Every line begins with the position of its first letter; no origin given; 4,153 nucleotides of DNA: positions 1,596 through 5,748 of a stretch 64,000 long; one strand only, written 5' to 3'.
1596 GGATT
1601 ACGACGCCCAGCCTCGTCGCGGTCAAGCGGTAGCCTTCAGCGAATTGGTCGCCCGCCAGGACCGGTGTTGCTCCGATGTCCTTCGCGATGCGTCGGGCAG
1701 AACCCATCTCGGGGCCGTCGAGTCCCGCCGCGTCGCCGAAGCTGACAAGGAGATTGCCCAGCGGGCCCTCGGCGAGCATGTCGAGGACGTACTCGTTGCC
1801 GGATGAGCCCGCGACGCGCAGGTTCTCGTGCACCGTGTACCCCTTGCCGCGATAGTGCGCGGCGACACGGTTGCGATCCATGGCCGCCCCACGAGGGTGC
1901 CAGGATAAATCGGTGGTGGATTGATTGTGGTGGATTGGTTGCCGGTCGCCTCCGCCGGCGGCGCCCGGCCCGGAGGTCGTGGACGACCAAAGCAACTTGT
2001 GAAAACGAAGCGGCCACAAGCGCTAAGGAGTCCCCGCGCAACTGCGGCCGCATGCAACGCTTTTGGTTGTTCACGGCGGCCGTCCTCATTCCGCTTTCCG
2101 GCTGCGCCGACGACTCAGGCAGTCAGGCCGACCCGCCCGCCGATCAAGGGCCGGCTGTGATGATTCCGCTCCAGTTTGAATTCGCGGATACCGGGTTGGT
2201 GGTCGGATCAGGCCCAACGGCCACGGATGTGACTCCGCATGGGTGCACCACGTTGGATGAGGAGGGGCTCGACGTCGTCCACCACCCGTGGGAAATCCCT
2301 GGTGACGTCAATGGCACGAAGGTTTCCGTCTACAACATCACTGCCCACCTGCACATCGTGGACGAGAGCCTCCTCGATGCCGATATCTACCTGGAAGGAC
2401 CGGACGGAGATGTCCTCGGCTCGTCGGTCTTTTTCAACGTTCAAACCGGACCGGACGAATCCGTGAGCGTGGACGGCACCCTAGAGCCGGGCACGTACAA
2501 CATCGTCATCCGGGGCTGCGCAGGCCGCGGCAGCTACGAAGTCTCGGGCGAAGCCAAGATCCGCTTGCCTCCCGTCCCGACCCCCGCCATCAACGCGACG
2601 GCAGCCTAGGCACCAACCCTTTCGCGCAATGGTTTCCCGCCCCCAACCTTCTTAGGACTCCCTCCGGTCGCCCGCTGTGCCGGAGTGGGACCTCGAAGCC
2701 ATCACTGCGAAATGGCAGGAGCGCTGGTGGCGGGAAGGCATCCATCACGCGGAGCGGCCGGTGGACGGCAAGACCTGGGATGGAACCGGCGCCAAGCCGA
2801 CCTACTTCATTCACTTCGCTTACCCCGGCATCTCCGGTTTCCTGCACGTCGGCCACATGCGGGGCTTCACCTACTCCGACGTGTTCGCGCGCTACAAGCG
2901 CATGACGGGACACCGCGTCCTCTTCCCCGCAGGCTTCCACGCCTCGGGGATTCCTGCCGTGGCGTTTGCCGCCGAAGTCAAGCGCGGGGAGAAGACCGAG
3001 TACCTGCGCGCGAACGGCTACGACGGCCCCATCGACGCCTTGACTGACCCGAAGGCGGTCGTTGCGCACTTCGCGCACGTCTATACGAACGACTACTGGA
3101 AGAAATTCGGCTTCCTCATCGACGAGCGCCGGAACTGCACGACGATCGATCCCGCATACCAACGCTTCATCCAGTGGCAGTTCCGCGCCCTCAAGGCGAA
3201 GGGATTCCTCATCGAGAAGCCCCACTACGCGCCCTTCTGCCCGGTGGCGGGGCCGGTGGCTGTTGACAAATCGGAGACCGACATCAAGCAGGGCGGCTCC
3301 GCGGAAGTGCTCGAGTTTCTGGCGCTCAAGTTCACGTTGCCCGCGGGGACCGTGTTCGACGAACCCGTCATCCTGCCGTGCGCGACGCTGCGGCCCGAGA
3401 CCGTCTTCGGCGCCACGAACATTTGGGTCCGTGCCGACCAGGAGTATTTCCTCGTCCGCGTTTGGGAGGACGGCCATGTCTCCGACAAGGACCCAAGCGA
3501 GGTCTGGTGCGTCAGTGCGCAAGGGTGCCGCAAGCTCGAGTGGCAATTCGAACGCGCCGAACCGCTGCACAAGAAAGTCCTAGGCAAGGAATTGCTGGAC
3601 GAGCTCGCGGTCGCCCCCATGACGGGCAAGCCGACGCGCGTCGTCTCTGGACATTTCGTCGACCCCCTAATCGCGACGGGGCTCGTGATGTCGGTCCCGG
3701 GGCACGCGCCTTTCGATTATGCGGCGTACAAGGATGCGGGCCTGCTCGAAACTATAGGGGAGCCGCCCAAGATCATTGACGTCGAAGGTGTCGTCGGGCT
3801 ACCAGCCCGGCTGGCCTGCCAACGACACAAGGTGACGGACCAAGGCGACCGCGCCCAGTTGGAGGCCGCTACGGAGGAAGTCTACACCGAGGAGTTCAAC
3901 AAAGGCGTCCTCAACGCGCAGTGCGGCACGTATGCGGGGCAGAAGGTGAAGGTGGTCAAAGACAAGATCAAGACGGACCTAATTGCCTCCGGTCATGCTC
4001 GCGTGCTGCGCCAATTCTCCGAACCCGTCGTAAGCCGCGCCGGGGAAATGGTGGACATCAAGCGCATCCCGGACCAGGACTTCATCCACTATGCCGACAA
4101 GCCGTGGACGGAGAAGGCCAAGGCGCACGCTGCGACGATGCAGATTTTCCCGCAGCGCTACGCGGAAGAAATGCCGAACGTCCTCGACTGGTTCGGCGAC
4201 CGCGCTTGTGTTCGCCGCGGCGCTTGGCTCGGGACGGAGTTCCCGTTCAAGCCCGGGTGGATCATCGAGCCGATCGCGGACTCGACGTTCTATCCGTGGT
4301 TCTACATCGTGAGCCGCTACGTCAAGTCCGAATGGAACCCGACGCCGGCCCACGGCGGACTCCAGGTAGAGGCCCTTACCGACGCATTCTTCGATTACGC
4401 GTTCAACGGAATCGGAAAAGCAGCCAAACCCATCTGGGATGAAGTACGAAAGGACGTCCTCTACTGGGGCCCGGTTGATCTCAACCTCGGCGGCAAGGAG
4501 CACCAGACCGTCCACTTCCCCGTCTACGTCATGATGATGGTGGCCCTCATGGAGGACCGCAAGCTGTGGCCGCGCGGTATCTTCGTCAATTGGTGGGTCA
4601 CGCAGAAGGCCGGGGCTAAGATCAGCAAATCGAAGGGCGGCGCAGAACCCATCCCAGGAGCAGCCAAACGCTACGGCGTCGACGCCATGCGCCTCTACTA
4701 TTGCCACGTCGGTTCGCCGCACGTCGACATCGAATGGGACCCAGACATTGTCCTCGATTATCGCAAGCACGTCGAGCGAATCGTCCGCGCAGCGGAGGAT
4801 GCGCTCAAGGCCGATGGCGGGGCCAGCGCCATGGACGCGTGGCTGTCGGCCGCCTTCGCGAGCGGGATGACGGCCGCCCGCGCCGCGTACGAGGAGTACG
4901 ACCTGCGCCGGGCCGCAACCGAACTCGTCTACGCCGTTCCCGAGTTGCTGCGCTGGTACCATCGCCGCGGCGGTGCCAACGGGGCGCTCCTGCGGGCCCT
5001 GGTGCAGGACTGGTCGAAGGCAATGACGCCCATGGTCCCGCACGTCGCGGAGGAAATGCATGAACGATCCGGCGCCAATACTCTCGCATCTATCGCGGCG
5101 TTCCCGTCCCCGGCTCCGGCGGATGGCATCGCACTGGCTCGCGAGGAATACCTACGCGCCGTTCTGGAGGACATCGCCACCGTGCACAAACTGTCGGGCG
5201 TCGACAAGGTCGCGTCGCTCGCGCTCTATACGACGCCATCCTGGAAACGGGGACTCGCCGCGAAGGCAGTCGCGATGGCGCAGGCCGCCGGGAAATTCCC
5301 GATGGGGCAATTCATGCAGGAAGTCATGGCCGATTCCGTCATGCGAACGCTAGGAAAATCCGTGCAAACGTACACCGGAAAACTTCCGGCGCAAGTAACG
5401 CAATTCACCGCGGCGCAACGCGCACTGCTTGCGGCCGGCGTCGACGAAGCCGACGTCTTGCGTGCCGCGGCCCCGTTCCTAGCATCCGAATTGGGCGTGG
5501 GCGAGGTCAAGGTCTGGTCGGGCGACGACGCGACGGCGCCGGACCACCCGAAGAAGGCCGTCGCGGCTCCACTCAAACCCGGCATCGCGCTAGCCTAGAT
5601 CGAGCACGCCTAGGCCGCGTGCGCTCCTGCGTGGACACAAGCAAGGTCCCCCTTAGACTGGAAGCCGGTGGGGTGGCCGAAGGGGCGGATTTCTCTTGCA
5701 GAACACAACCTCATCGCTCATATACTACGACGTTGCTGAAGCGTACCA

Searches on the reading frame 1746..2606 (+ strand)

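Call 91: search_protein_families(library=pfam, proteins=[window:1746-2606:+], max_evalue=0.01)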
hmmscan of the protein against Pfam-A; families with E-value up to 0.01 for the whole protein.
window:1746-2606:+ (287 aa): 1 family
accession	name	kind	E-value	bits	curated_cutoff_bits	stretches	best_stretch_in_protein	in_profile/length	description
PF04151.21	PPC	-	0.00022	22.5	25.9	1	192-257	16-70/70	Bacterial pre-peptidase C-terminal domain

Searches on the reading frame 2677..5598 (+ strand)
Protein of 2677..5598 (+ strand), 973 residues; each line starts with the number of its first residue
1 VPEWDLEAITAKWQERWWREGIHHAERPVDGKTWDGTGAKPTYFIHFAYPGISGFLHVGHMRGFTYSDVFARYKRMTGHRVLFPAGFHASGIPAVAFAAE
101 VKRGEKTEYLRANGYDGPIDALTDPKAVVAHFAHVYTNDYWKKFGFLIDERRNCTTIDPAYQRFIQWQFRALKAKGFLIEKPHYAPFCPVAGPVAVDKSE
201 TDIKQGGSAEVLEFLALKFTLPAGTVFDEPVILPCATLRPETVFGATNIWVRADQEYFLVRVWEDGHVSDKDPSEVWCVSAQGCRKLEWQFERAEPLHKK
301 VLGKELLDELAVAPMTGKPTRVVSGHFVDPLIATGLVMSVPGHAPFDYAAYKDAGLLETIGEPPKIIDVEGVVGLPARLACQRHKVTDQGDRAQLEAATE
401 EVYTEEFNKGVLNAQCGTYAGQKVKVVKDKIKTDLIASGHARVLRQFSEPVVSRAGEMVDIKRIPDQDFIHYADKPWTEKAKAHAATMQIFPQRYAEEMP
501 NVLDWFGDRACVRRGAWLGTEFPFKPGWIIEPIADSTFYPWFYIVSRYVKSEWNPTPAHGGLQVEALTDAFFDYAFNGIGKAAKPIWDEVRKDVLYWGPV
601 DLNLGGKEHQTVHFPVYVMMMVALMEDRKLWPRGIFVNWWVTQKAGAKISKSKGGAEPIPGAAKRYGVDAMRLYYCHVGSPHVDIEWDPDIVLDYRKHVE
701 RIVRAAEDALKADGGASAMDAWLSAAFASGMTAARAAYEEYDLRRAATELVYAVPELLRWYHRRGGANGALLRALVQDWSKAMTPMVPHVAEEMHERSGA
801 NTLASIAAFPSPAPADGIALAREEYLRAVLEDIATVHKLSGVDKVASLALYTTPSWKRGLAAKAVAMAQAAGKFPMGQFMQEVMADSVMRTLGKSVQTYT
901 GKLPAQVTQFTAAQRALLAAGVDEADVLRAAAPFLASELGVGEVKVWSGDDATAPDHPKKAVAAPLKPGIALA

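Call 50: search_protein_families(library=pfam, proteins=[window:2677-5598:+], max_evalue=0.001)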
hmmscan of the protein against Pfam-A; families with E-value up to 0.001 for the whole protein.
window:2677-5598:+ (973 aa): 3 families
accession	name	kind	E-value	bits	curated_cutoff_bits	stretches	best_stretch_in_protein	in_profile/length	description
PF00133.28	tRNA-synt_1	-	8.7e-22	77.9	22.7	1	36-687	18-413/414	tRNA synthetases class I (I, L, M and V)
PF09334.17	tRNA-synt_1g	-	1.5e-12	47.4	20.1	1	44-100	2-58/391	tRNA synthetases class I (M)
PF08264.19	Anticodon_1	-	4.5e-12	46.5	25.1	1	720-835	1-131/148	Anticodon-binding domain of tRNA ligase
